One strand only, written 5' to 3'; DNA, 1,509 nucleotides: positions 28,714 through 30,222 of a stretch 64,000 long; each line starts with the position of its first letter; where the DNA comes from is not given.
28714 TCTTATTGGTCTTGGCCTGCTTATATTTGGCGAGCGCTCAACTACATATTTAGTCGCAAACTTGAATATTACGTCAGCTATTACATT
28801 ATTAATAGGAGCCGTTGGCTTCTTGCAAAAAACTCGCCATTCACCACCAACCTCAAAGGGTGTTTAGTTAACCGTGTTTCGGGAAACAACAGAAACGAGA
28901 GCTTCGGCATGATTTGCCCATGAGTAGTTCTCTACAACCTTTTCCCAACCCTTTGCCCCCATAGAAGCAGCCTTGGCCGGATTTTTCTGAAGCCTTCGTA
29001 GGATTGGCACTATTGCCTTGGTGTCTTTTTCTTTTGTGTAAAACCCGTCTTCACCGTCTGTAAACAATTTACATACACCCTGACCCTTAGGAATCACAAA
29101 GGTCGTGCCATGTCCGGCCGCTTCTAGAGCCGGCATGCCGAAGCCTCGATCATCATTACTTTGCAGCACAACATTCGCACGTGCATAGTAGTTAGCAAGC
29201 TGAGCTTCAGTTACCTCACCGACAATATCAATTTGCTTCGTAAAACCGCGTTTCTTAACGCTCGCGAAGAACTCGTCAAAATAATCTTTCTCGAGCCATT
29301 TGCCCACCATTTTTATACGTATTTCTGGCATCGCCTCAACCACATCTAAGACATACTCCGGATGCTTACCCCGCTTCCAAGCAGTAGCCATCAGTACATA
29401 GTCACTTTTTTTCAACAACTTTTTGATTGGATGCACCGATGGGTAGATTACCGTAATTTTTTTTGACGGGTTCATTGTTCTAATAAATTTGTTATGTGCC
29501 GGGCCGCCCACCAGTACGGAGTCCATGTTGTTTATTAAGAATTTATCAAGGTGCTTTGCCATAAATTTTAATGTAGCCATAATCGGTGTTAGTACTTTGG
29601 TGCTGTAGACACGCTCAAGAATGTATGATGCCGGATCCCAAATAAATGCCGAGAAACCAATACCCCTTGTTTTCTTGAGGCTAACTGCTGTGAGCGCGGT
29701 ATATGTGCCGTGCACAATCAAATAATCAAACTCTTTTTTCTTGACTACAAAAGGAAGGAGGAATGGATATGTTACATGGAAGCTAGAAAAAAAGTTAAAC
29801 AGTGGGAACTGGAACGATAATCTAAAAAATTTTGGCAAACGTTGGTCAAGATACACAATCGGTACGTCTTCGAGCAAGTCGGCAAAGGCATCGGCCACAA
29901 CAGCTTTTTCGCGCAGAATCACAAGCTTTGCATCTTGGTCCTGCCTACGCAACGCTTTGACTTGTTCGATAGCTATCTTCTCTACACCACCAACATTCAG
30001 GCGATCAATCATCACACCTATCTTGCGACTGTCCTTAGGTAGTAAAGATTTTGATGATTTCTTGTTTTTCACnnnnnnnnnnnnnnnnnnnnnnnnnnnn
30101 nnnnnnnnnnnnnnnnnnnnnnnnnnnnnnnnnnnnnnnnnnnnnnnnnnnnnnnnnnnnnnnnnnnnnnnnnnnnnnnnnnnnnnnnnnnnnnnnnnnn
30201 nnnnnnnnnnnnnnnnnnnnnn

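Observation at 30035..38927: ColD/E1-type 3-dehydratase plus Gmd and an Rmd-like reductase: possible GDP-3,6-dideoxyhexose pathway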

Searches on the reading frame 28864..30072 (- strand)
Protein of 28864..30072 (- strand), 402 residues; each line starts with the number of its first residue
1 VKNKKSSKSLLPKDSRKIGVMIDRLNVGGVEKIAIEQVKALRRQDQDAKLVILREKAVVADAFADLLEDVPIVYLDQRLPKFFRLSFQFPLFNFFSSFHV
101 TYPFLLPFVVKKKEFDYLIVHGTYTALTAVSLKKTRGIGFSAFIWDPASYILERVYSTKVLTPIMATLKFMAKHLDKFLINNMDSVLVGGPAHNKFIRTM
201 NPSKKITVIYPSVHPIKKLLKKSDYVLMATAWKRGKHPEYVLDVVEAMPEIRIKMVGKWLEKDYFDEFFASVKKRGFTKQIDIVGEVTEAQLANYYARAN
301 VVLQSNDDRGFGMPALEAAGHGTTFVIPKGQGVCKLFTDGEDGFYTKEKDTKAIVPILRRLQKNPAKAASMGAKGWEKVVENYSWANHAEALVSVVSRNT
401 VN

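Call 4: search_protein_families(library=ncbifam, proteins=[window:28864-30072:-], max_evalue=0.00001)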
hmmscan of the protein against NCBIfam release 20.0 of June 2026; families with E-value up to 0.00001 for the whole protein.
window:28864-30072:- (402 aa): 12 families
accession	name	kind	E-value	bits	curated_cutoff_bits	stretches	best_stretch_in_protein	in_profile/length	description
NF041876.1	EPS_EpsE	equivalog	6.4e-15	55.3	400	1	261-392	258-389/389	exopolysaccharide biosynthesis GT4 family glycosyltransferase EpsE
NF038229.1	Glyco4_Geo_Pelo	equivalog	1.5e-12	47.2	400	1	243-397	185-334/338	GPMC system family 4 glycosyltransferase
TIGR03449.1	mycothiol_MshA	equivalog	3.3e-11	42.7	462.5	1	265-398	270-402/406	D-inositol-3-phosphate glycosyltransferase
NF012028.0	PRK15484.1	subfamily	7e-09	35.2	618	1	277-393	255-372/380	lipopolysaccharide N-acetylglucosaminyltransferase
NF041010.1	glycosy_Agl16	equivalog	1e-08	34.4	575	1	158-390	106-342/352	glycosylation protein Agl16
TIGR04047.1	MSMEG_0565_glyc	hypoth_equivalog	1.4e-08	34.2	259.85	1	262-394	239-369/373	MSMEG_0565 family glycosyltransferase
TIGR03999.1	thiol_BshA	equivalog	1.9e-08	33.6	273.7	1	252-387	231-361/375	N-acetyl-alpha-D-glucosaminyl L-malate synthase BshA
TIGR03088.1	stp2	hypoth_equivalog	7.1e-08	31.9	409.05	0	248-394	227-368/374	TIGR03088 family PEP-CTERM/XrtA system glycosyltransferase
TIGR04063.1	stp3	hypoth_equivalog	1.1e-06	27.8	442.05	1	244-395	238-391/397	TIGR04063 family PEP-CTERM/XrtA system glycosyltransferase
NF041139.1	TreT_Thcocales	equivalog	1.9e-06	27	775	1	245-396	255-409/412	trehalose synthase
NF053787.1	GlcN_PG_synth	equivalog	3.8e-06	26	480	1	277-394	239-354/361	N-acetylglucosaminyl phosphatidylglycerol synthase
TIGR02149.1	glgA_Coryne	subfamily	4.8e-06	25.9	302.4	1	282-395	267-386/391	glycogen synthase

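Call 5: search_protein_families(library=pfam, proteins=[window:28864-30072:-], max_evalue=0.00001)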
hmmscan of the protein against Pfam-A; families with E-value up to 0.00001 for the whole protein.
window:28864-30072:- (402 aa): 4 families
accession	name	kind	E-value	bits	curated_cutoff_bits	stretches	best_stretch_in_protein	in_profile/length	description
PF00534.26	Glycos_transf_1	-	5.6e-19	68.8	26.4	1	218-375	10-169/172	Glycosyl transferases group 1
PF13524.12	Glyco_trans_1_2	-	3e-15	56.9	25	1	242-393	6-143/144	Glycosyl transferase-like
PF13692.12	Glyco_trans_1_4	-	1.6e-13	51.5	27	1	244-362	23-140/142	Glycosyl transferases group 1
PF13439.12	Glyco_transf_4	-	4e-06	27.4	28.5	1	27-214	1-167/170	Glycosyltransferase Family 4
